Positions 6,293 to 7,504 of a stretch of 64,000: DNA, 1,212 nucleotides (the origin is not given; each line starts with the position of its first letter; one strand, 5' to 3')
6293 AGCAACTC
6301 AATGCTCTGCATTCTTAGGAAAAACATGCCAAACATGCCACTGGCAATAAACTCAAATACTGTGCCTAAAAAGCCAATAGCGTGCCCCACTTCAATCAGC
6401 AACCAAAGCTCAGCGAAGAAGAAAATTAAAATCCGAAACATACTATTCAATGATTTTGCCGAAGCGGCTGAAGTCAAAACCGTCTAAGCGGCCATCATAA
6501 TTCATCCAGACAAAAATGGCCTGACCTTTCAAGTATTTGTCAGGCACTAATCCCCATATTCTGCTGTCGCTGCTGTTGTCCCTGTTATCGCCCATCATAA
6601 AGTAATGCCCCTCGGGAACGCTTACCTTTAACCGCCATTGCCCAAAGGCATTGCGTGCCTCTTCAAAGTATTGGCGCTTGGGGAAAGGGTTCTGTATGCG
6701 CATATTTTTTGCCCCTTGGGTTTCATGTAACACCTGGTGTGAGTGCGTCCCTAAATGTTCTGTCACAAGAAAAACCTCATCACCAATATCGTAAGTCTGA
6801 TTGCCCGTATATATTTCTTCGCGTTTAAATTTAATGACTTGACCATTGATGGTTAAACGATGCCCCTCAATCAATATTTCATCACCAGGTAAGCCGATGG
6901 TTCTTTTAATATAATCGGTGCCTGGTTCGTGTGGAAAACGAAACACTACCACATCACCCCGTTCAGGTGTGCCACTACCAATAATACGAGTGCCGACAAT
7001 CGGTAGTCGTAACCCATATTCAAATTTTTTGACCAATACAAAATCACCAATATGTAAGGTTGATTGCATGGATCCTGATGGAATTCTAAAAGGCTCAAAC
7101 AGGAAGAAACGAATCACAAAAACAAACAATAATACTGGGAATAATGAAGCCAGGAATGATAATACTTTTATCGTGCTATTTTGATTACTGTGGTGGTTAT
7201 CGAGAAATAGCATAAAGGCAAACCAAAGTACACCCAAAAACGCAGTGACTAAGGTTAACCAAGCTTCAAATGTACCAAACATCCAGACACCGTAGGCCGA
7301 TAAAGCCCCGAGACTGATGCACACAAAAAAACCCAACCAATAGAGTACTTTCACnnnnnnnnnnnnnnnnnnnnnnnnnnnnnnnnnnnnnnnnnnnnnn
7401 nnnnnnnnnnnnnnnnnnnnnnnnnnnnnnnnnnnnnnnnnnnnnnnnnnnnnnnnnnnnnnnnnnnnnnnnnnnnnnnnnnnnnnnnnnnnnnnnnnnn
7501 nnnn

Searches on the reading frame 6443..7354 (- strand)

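Call 50: search_protein_families(library=pfam, proteins=[window:6443-7354:-], max_evalue=0.00001)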
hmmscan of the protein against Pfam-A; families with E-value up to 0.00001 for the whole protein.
window:6443-7354:- (303 aa): 1 family
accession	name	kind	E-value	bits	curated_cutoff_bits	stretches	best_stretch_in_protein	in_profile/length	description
PF10502.14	Peptidase_S26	-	7.9e-54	182.5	22.9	1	66-284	3-168/168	Signal peptidase, peptidase S26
